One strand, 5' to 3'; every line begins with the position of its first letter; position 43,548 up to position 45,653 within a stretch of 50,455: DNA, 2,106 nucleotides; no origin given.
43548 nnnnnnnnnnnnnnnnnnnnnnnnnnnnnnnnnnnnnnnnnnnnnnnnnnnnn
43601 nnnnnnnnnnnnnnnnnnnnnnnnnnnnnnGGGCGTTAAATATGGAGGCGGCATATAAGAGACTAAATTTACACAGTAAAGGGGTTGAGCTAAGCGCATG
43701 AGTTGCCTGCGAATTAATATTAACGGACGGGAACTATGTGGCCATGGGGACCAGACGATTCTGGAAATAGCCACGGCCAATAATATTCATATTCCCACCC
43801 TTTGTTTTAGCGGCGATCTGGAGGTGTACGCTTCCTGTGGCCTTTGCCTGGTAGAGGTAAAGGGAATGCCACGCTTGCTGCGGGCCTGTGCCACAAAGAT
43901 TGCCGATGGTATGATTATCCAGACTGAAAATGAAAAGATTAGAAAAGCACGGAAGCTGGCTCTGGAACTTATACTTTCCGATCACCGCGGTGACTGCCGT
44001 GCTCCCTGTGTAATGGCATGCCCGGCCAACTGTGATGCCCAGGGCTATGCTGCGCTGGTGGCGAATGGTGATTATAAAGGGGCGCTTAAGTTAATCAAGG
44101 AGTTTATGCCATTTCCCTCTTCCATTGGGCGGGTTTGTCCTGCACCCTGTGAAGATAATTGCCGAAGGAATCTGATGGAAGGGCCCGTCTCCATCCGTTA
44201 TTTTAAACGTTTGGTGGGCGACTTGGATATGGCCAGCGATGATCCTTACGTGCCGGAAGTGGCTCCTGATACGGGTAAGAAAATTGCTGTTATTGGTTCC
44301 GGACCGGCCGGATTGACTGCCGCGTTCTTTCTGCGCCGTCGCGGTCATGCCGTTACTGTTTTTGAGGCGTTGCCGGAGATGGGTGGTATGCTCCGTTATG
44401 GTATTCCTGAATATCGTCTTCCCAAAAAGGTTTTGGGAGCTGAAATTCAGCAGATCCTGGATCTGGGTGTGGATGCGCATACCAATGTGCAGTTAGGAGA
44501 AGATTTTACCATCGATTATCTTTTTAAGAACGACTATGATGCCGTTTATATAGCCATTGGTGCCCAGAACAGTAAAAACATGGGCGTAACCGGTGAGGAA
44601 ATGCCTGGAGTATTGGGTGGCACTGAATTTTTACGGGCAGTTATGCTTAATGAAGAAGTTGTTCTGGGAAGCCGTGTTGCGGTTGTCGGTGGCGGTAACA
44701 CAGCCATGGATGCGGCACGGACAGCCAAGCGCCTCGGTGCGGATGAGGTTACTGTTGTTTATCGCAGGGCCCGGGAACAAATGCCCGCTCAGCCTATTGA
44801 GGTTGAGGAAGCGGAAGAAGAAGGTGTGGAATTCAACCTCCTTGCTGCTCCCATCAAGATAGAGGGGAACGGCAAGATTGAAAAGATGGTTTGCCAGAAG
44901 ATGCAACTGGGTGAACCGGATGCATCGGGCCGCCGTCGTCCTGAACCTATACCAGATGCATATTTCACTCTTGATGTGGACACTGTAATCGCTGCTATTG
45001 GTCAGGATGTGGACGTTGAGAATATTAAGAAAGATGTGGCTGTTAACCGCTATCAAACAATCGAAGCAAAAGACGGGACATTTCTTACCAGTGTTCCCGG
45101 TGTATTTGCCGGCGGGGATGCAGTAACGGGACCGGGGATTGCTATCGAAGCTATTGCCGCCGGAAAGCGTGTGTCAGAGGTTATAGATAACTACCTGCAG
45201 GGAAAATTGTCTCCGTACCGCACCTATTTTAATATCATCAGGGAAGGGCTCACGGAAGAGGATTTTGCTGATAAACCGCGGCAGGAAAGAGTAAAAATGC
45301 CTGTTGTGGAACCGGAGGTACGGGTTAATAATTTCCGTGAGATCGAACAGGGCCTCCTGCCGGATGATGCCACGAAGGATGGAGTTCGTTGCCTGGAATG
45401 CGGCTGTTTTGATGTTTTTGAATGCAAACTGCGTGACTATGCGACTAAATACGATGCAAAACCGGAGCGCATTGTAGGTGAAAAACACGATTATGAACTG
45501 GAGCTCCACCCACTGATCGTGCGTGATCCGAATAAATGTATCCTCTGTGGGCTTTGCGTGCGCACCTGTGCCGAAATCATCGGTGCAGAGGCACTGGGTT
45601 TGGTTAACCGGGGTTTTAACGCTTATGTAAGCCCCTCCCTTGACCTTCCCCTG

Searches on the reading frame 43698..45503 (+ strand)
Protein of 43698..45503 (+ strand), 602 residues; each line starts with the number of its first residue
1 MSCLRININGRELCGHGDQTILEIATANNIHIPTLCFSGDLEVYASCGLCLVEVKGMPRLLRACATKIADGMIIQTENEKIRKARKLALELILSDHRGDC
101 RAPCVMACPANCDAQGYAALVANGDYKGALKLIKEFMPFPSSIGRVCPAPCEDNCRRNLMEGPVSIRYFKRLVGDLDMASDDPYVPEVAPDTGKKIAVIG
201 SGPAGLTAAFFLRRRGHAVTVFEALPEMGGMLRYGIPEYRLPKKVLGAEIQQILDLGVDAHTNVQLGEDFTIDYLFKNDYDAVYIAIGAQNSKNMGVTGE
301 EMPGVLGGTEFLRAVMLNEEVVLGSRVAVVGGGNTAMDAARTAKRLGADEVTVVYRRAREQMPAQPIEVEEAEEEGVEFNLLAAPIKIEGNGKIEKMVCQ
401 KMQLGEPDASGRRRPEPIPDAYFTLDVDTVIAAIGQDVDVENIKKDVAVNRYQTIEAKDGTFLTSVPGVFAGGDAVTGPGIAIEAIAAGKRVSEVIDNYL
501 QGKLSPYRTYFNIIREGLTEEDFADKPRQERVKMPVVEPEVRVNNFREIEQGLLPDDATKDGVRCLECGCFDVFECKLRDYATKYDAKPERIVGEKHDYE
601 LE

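Call 19: search_solved_structures(query=window:43698-45503:+, max_evalue=1e-100, show_alignments=3)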
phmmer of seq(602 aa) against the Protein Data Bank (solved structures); distinct sequences matched with E-value up to 1e-100: 3.
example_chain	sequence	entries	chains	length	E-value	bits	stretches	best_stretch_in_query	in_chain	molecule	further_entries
9bov_A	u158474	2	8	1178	9.3e-222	740.9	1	2-598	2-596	Molybdopterin oxidoreductase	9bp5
8oh5_C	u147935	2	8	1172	3e-196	656.7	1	1-591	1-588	Formate dehydrogenase-O, major subunit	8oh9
9n5u_A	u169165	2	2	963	5.2e-178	596.4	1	4-509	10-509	NfnA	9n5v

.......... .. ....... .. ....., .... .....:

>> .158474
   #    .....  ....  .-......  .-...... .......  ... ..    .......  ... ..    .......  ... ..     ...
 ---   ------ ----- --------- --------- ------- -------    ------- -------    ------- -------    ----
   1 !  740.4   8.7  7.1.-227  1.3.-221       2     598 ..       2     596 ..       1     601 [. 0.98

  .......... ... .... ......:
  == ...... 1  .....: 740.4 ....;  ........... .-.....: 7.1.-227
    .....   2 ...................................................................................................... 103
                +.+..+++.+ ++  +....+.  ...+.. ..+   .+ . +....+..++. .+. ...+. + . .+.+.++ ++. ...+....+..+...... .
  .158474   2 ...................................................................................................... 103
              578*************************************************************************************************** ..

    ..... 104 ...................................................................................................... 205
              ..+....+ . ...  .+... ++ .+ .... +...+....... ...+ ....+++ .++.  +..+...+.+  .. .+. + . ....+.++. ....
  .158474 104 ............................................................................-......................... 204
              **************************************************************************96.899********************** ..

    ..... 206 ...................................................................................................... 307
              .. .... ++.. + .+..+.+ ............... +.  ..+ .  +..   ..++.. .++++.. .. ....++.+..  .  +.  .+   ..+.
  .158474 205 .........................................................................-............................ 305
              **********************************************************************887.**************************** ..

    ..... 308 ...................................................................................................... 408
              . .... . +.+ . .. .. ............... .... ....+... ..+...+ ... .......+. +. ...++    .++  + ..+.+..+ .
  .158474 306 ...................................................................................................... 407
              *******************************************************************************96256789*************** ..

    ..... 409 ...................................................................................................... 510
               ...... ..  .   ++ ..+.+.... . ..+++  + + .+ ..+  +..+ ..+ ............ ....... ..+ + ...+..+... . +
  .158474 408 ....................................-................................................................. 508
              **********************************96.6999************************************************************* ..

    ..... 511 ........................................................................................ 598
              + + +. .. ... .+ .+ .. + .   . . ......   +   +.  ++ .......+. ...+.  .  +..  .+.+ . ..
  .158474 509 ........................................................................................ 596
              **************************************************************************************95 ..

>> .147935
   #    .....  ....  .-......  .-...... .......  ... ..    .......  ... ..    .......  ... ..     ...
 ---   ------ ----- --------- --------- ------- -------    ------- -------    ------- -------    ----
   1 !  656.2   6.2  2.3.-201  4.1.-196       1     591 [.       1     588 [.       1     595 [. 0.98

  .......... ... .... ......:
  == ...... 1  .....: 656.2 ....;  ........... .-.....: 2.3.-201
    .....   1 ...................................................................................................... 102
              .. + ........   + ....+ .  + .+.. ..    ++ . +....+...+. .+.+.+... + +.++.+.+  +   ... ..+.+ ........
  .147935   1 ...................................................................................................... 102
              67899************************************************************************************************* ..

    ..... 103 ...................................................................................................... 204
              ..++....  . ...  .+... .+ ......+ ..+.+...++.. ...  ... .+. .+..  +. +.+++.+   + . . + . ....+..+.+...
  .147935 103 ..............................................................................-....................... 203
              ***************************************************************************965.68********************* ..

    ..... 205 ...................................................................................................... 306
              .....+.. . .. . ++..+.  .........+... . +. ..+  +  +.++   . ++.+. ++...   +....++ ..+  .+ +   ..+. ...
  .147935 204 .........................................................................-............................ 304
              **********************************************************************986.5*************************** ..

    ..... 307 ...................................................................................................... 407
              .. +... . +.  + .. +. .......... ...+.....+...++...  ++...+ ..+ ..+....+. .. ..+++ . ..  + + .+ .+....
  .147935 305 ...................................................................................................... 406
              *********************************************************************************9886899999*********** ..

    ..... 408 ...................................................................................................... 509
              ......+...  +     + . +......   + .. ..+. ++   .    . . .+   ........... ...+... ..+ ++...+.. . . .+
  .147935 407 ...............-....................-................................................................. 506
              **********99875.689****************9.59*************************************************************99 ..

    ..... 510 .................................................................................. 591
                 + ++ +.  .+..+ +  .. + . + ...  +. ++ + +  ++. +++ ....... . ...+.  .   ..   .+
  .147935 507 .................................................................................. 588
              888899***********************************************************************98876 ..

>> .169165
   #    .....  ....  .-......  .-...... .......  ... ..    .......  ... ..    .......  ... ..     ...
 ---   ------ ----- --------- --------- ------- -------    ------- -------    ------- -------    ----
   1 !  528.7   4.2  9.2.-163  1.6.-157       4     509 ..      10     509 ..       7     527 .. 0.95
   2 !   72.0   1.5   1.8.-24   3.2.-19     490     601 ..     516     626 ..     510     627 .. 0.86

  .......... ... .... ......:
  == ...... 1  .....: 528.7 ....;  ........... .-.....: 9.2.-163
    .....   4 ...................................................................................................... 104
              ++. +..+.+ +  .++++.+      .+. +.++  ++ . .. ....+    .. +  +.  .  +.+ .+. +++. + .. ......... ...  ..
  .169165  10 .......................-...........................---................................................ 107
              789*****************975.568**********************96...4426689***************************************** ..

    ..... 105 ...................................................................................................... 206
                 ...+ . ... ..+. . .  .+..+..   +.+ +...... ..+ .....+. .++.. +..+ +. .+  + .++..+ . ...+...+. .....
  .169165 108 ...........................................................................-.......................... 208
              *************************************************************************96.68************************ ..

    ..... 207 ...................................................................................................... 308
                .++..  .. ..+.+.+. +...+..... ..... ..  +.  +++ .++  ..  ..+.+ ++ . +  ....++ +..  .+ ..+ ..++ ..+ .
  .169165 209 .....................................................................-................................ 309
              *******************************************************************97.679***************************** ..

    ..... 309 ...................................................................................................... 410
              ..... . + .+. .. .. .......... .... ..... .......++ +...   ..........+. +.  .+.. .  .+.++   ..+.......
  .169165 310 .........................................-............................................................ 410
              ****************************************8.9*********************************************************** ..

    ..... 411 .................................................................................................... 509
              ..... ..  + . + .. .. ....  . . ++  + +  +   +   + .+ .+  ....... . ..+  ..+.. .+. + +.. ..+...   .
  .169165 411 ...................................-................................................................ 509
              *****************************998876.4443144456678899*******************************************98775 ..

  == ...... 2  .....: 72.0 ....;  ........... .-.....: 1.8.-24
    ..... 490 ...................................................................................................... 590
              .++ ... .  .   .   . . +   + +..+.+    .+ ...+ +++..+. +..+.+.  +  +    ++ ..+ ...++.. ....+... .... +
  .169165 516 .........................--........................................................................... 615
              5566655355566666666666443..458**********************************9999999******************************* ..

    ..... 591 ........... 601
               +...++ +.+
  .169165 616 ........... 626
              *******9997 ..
